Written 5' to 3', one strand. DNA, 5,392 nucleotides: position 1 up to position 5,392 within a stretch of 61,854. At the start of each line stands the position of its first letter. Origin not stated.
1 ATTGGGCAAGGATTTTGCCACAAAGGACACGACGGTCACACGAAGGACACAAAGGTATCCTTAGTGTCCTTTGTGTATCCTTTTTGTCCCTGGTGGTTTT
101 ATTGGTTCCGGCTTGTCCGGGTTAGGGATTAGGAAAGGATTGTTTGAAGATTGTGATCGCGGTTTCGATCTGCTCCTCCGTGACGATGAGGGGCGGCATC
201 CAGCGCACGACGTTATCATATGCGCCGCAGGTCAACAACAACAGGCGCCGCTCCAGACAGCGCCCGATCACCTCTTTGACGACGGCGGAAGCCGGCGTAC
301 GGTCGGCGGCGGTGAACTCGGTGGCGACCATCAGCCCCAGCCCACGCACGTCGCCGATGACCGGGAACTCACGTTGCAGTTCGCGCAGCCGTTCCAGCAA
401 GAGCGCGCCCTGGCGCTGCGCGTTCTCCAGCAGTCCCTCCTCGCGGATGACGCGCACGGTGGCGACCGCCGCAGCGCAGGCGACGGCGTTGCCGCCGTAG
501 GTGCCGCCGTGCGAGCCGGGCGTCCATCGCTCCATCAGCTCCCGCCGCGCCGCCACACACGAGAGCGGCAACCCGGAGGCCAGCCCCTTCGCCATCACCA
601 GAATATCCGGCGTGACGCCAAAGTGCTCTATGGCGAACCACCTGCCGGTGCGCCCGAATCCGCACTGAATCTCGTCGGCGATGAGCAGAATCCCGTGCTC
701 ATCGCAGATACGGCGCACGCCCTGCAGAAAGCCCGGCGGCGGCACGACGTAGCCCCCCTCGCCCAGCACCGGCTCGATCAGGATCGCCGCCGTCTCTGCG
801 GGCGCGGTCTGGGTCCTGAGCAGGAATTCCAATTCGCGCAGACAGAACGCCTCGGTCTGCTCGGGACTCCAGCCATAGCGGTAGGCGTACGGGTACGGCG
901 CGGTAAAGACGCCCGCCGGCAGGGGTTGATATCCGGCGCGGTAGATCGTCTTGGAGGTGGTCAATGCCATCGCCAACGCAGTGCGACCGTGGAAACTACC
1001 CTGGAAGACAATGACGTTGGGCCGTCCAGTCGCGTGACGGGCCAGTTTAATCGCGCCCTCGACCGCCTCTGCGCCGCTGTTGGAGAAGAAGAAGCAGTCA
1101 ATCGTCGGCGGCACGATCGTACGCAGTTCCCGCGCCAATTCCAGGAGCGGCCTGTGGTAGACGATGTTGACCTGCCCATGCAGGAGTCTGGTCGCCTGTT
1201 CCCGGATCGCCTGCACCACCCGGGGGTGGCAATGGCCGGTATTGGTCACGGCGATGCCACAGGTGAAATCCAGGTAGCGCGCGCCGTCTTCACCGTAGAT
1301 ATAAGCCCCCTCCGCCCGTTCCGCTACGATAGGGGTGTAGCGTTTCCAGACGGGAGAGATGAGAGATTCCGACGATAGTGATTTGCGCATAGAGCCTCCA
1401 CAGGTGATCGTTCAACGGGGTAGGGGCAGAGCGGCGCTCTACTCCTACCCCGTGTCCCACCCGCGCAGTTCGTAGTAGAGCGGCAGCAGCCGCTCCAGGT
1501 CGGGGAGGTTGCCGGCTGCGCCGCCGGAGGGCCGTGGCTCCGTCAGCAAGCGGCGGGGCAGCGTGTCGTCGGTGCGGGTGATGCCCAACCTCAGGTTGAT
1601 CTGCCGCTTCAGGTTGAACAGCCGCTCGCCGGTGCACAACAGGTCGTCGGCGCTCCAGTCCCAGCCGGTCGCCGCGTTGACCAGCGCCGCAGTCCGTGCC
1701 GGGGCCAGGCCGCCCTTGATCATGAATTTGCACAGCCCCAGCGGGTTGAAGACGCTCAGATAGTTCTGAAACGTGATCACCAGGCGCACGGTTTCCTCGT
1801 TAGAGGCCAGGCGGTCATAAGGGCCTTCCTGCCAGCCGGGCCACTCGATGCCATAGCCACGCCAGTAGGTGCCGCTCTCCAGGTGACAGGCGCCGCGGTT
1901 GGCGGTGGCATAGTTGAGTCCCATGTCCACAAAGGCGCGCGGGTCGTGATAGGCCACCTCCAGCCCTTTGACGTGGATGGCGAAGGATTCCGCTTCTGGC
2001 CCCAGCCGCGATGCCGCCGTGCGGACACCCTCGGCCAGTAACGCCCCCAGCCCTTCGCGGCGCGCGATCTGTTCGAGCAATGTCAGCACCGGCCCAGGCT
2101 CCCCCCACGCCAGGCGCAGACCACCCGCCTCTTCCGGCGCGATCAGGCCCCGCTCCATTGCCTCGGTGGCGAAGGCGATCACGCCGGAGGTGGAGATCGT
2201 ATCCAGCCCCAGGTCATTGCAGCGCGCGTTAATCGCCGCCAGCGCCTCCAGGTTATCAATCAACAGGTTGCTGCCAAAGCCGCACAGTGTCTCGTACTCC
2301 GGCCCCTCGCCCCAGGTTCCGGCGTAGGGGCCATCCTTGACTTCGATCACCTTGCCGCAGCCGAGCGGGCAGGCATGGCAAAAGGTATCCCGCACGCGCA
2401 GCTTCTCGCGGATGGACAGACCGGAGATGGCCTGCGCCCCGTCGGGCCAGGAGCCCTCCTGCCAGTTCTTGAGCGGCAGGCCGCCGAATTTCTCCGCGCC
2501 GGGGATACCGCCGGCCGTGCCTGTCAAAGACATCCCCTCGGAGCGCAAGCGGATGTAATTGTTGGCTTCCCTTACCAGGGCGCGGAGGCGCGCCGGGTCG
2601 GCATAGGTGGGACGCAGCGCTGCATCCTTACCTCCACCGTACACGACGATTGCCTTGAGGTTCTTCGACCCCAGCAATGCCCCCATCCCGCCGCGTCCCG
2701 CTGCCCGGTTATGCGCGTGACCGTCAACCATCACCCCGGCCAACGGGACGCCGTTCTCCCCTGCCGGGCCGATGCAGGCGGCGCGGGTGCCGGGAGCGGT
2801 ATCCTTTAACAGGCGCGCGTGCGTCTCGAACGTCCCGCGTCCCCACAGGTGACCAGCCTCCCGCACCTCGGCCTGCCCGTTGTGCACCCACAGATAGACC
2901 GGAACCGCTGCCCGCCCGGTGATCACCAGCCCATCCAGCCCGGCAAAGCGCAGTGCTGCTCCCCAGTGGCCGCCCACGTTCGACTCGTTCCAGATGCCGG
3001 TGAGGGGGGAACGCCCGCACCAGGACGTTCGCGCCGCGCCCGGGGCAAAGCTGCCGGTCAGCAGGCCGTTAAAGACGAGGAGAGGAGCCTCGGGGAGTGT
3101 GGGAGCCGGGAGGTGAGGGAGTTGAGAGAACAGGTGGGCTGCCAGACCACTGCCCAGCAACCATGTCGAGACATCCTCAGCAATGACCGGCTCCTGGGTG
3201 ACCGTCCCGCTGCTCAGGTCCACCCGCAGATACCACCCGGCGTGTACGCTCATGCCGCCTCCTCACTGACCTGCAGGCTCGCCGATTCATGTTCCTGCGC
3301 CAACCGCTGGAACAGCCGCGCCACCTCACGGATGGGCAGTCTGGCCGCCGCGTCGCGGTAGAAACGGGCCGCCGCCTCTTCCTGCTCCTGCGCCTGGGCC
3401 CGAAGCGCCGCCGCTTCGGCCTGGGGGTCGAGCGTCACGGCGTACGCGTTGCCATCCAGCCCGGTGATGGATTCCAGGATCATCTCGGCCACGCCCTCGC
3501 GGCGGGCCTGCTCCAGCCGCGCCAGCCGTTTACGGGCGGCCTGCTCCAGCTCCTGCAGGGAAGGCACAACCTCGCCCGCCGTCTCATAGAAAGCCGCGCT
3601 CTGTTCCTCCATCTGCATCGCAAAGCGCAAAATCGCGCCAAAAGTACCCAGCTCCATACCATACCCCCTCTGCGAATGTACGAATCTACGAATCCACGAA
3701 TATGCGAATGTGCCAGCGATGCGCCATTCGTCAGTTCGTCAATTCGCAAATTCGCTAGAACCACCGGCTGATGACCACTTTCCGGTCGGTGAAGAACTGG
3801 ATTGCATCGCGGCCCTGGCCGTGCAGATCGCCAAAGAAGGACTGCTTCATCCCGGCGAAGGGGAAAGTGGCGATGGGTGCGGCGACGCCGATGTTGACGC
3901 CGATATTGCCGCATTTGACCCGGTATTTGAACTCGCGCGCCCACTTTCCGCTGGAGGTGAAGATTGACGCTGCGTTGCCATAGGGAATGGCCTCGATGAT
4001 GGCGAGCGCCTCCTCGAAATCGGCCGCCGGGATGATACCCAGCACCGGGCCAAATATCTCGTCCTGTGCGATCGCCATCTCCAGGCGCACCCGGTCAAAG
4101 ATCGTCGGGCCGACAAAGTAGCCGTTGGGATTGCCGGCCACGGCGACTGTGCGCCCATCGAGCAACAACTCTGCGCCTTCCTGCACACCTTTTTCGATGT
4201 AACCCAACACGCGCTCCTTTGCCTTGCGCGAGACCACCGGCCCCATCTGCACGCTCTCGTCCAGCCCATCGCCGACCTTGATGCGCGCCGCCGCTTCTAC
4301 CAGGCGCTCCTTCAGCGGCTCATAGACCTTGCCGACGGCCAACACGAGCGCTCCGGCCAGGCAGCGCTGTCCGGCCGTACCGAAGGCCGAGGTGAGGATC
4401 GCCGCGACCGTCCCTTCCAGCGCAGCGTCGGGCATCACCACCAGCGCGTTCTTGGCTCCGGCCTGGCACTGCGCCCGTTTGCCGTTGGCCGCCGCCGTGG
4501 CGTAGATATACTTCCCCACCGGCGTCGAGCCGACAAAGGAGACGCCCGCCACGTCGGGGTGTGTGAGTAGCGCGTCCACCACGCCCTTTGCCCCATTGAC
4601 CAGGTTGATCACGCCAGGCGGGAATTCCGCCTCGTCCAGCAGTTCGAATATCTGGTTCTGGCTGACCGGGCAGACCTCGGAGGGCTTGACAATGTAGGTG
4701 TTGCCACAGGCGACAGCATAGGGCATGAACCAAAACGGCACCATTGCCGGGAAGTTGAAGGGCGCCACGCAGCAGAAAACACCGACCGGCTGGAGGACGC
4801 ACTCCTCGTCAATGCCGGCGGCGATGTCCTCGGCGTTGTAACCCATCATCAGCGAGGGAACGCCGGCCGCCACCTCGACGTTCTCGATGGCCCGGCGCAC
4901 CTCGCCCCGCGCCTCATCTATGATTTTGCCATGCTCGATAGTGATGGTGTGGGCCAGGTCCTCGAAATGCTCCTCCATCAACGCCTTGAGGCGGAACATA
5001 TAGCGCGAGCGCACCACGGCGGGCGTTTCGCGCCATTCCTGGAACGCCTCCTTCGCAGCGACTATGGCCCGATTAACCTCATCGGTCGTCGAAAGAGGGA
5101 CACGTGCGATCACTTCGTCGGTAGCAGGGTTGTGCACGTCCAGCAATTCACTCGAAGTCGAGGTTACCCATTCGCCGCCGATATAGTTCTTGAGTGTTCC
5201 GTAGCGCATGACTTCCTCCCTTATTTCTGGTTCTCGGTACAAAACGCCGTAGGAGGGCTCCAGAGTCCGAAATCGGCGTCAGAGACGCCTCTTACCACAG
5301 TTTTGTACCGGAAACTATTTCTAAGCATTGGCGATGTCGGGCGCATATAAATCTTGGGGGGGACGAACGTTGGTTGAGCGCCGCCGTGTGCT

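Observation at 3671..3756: Archetype of the intergenic form: five CGAAT units then four ATTCG units, all on an 8-nt phase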

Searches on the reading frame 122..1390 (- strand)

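Call 74: search_protein_families(library=ncbifam, proteins=[window:122-1390:-], max_evalue=0.01)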
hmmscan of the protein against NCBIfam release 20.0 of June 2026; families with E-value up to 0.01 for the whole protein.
window:122-1390:- (422 aa): 69 families (the best 25 are shown)
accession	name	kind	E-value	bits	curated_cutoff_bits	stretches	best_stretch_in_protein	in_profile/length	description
NF005993.0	PRK08117.1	subfamily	3.3e-173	576.3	574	1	7-418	12-426/433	aspartate aminotransferase family protein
NF004426.0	PRK05769.1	equivalog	7.8e-145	483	552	1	8-419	25-437/441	acetyl ornithine aminotransferase family protein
TIGR00700.1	GABAtrnsam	equivalog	8.5e-126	419.9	506.65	1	19-417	15-416/420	4-aminobutyrate--2-oxoglutarate transaminase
NF005692.0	PRK07495.1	equivalog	1e-123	413.1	724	1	19-419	22-419/425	4-aminobutyrate--2-oxoglutarate transaminase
NF005376.0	PRK06918.1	equivalog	6.5e-121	403.9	676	1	20-419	37-441/451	4-aminobutyrate--2-oxoglutarate transaminase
NF004714.0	PRK06058.1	subfamily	2.6e-119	398.8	639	1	18-419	41-444/447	4-aminobutyrate--2-oxoglutarate transaminase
NF005272.0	PRK06777.1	equivalog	6.8e-117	390.6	725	1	22-418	25-418/421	4-aminobutyrate--2-oxoglutarate transaminase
NF006228.0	PRK08360.1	equivalog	1.8e-113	379.5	608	1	17-419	21-424/443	aspartate aminotransferase family protein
NF005985.0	PRK08088.1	equivalog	1.2e-111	373.5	713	1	18-419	22-421/426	4-aminobutyrate--2-oxoglutarate transaminase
TIGR00707.1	argD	subfamily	7e-109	364.1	410.05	1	19-417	9-378/381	acetylornithine/succinylornithine family transaminase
NF049976.1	AmadipTransam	equivalog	1.4e-108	363.5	650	1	17-419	12-412/416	2-aminoadipate transaminase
NF007308.0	PRK09792.1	equivalog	1.4e-107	360.1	747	1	22-418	25-418/421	4-aminobutyrate transaminase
NF002325.0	PRK01278.1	subfamily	8.3e-103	344.1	372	1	10-418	5-385/395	acetylornithine transaminase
NF002874.0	PRK03244.1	equivalog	8.9e-101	337.6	457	1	21-417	27-390/399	acetylornithine transaminase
NF004718.0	PRK06062.1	subfamily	8.9e-99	331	472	1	17-418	36-445/454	hypothetical protein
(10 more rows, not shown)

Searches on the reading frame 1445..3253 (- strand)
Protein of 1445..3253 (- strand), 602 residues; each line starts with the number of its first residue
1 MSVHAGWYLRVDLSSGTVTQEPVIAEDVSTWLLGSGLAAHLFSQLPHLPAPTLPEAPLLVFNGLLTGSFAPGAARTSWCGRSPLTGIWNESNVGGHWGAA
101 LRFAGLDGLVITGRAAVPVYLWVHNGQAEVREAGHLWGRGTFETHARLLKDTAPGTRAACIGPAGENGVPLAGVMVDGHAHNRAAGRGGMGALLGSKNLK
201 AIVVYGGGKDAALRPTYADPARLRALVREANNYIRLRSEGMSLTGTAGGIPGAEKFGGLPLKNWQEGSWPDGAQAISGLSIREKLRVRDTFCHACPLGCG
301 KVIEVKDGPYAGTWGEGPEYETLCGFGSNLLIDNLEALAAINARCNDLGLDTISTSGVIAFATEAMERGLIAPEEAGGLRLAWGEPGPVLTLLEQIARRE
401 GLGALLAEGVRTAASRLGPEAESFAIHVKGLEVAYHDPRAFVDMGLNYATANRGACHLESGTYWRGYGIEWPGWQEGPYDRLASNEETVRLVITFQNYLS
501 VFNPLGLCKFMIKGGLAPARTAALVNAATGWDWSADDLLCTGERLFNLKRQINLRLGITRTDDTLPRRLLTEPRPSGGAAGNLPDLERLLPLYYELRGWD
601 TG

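Call 74: search_protein_families(library=ncbifam, proteins=[window:1445-3253:-], max_evalue=0.01)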
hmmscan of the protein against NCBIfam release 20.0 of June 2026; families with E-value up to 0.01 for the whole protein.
window:1445-3253:- (602 aa): 2 families
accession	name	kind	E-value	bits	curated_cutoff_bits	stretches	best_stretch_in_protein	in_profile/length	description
NF007354.0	PRK09849.1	equivalog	1.3e-43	149.6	868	1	4-208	8-208/703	aldehyde ferredoxin oxidoreductase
NF040818.1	GAPOR_Arch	equivalog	1.4e-06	26.9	1300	1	9-129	6-124/654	glyceraldehyde-3-phosphate:ferredoxin oxidoreductase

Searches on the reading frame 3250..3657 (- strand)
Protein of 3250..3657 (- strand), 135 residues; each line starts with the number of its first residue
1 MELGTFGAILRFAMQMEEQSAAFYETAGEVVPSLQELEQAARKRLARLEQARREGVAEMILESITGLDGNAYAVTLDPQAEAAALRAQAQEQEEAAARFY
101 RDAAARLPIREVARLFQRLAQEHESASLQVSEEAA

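Call 23: search_protein_families(library=pfam, proteins=[window:3250-3657:-], max_evalue=0.01)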
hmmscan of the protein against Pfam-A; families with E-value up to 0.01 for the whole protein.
window:3250-3657:- (135 aa): 1 family
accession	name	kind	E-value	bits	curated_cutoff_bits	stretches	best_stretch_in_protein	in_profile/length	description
PF00771.25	FHIPEP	-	0.0012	17.8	29.1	1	30-132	526-627/657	FHIPEP family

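Call 30: find_encoding_contigs(protein=window:3250-3657:-, flank=3000, max_places=10)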
Protein window:3250-3657:- (135 aa): 4 contigs read that carry it; 1 place shown.
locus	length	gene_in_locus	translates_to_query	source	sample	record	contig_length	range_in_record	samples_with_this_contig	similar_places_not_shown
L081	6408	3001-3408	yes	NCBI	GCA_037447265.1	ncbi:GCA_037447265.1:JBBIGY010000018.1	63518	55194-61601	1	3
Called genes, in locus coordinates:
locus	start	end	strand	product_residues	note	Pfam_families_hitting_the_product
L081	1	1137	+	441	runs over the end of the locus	PF00202:Aminotran_3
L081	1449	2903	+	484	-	PF00171:Aldedh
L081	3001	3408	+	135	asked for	-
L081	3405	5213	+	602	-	PF02730:AFOR_N, PF01314:AFOR_C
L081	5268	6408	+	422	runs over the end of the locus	PF00202:Aminotran_3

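Call 74: search_protein_families(library=ncbifam, proteins=[window:3250-3657:-], max_evalue=0.01)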
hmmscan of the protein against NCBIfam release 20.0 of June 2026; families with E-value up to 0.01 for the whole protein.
window:3250-3657:- (135 aa): 1 family
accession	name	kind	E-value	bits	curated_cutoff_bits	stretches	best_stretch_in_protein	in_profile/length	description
NF045676.1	FeExpMbfA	equivalog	0.0004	19.9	450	1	33-126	47-143/318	iron exporter MbfA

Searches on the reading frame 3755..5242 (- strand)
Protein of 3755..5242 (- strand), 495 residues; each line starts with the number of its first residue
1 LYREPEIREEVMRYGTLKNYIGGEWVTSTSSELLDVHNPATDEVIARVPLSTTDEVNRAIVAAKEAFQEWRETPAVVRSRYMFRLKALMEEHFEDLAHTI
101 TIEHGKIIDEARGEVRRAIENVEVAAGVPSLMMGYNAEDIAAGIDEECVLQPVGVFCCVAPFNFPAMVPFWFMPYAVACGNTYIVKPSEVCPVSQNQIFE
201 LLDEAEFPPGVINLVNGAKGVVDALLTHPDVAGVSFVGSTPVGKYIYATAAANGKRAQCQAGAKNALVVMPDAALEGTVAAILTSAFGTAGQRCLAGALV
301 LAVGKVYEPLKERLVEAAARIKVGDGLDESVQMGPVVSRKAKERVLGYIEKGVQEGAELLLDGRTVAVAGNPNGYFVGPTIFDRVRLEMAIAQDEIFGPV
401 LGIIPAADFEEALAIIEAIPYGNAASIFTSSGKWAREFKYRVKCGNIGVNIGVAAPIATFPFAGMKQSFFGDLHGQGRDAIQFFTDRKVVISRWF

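Call 14: find_related_loci(query=window:3758-5242:-, collection=genome_contigs, flank=3000)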
Query window:3758-5242:- (495 aa) in genome_contigs; peptide patterns used: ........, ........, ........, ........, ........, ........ (x = any residue, [..] = any of these).
197 stretches matched a pattern; 172 encode a relative of the query (tblastn E <= 1e-3); the best 80 are kept; 80 distinct loci.
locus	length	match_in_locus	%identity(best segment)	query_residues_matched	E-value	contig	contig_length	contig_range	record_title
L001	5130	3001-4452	92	12-495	0e+0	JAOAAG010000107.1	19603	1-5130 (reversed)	MAG: Anaerolineae bacterium isolate SKW140 k141_392649, whole genome shotgun sequence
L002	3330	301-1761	87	9-495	0e+0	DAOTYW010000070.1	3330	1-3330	MAG TPA_asm: Anaerolineae bacterium isolate H33_435 k95_1097090, whole genome shotgun sequence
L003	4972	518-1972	85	11-495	0e+0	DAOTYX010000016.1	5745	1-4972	MAG TPA_asm: Anaerolineae bacterium isolate H33_443 k95_1071717, whole genome shotgun sequence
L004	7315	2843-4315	84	5-495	0e+0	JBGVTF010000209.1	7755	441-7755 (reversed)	MAG: Anaerolineae bacterium isolate S_237_B7 k127_86510, whole genome shotgun sequence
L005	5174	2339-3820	83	2-495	0e+0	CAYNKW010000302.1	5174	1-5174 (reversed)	MAG TPA_asm: uncultured Anaerolineae bacterium isolate SRP068000_co1_68 genome assembly, contig: NODE_38010_length_5174_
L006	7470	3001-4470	82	6-495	0e+0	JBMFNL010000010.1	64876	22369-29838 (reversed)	MAG: Chloroflexia bacterium isolate KM4338-10 NODE_284_length_64876_cov_40.013098, whole genome shotgun sequence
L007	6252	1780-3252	81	5-495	0e+0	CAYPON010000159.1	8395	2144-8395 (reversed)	MAG TPA_asm: uncultured Anaerolineae bacterium isolate SRP231805_co1_126 genome assembly, contig: NODE_7953_length_8395_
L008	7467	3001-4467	80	7-495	0e+0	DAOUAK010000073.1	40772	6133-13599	MAG TPA_asm: Chloroflexia bacterium isolate H63_651 k137_182716, whole genome shotgun sequence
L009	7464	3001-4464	83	8-495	0e+0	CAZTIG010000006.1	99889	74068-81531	MAG TPA_asm: uncultured Chloroflexia bacterium isolate binchicken_co26_208 genome assembly, contig: NODE_308_length_9988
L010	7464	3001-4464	81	8-495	0e+0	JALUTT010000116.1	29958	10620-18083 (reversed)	MAG: Anaerolineae bacterium isolate 128-326_maxbin2_scaf2bin.035 128-326_scaffold_537_c1, whole genome shotgun sequence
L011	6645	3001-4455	81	10-495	0e+0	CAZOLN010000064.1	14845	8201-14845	MAG TPA_asm: uncultured Anaerolineales bacterium isolate binchicken_co6_399 genome assembly, contig: NODE_4444_length_14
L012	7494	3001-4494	76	1-495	0e+0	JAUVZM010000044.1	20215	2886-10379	MAG: bacterium isolate CSMAG_1268 CSMAG_1268_k141_548646_length_20215_cov_8.9825, whole genome shotgun sequence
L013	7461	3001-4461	81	8-495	0e+0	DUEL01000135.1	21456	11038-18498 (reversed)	MAG TPA_asm: Thermoflexia bacterium isolate J88 Contig135, whole genome shotgun sequence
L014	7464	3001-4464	76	8-495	0e+0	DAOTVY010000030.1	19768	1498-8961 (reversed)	MAG TPA_asm: Chloroflexia bacterium isolate H111_92 k127_940574, whole genome shotgun sequence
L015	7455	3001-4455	76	11-495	0e+0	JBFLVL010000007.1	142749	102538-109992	MAG: Chloroflexota bacterium isolate MAG005 MAG005_7, whole genome shotgun sequence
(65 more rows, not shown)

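Call 23: search_protein_families(library=pfam, proteins=[window:3755-5242:-], max_evalue=0.01)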
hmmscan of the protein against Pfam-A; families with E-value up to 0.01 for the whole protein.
window:3755-5242:- (495 aa): 1 family
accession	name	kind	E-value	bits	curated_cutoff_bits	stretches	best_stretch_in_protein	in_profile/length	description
PF00171.27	Aldedh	-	4.5e-144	480.9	23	1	25-490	1-461/461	Aldehyde dehydrogenase family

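Call 59: find_related_loci(query=window:3758-5242:-, collection=metagenome_contigs, flank=4000)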
Query window:3758-5242:- (495 aa) in metagenome_contigs; peptide patterns used: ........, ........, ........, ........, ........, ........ (x = any residue, [..] = any of these).
263 stretches matched a pattern; 221 encode a relative of the query (tblastn E <= 1e-3); the best 80 are kept; 80 distinct loci.
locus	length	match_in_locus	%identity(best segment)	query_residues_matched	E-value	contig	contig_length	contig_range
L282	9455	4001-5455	94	11-495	0e+0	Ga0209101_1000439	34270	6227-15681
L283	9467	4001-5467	92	7-495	0e+0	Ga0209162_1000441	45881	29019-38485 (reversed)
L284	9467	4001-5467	92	7-495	0e+0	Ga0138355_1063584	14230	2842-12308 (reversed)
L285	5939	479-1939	91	8-495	0e+0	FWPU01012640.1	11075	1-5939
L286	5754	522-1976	86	11-495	0e+0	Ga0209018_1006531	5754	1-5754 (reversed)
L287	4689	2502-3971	84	6-495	0e+0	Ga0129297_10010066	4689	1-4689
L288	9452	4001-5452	83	12-495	0e+0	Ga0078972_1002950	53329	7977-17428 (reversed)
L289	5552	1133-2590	83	10-495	0e+0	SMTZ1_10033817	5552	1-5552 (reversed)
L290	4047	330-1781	82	12-495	0e+0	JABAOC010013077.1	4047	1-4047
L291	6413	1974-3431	82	10-495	0e+0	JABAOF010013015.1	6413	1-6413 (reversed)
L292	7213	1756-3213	82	10-495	0e+0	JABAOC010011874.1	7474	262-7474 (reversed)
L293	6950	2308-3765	82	10-495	0e+0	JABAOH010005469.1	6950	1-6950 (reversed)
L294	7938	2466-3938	81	5-495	0e+0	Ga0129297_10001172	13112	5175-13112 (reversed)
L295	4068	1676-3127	82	12-495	0e+0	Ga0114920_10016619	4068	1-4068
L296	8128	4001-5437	82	17-495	0e+0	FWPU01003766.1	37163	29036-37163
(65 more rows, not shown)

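Call 74: search_protein_families(library=ncbifam, proteins=[window:3755-5242:-], max_evalue=0.01)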
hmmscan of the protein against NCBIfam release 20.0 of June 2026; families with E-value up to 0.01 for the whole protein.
window:3755-5242:- (495 aa): 42 families (the best 25 are shown)
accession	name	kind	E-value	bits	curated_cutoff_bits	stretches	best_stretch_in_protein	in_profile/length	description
TIGR01722.1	MMSDH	subfamily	2.8e-169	563.8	448.5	1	18-494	2-477/477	CoA-acylating methylmalonate-semialdehyde dehydrogenase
NF042993.1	AlphKGSA_gudD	equivalog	3e-117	392.3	770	1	16-491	3-479/481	alpha-ketoglutaric semialdehyde dehydrogenase GucD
NF052305.1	DioxValDhHalo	equivalog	1.5e-113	380.2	750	1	17-492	5-481/483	2,5-dioxovalerate dehydrogenase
TIGR01804.1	BADH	equivalog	5.9e-99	331.7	668.6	1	20-474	1-455/467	betaine-aldehyde dehydrogenase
TIGR02299.1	HpaE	equivalog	3e-97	326.2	638.35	1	18-490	2-474/488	5-carboxymethyl-2-hydroxymuconate semialdehyde dehydrogenase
NF009725.0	PRK13252.1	equivalog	1.8e-93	313.6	593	1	14-490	4-477/488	betaine-aldehyde dehydrogenase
NF002852.0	PRK03137.1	subfamily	6.9e-90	302.3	648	1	20-492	40-512/514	L-glutamate gamma-semialdehyde dehydrogenase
NF010000.0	PRK13473.1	subfamily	1.6e-89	300.7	615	1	18-472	4-454/475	aminobutyraldehyde dehydrogenase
NF045735.1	PaDhStyDPseudo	equivalog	1.1e-88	298.1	850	1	20-491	6-480/483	phenylacetaldehyde dehydrogenase StyD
NF045736.1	PaDhStyDRhodo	equivalog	4.9e-86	289.2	800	1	19-490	5-475/479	phenylacetaldehyde dehydrogenase StyD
TIGR01237.1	D1pyr5carbox2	equivalog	4.1e-84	283.2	659.65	1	19-493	35-510/511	L-glutamate gamma-semialdehyde dehydrogenase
TIGR01780.1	SSADH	subfamily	1.8e-81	274.3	646.35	1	36-472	1-434/448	succinate-semialdehyde dehydrogenase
NF007497.0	PRK10090.1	equivalog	8e-80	268.9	500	1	16-489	6-474/480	aldehyde dehydrogenase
NF050084.1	pip_6_carb_DH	equivalog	8.5e-79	265.6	730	1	37-481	2-449/475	L-piperidine-6-carboxylate dehydrogenase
NF040648.1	lactal_redase_Meth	equivalog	1.6e-76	258.2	650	1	21-472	3-444/463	lactaldehyde dehydrogenase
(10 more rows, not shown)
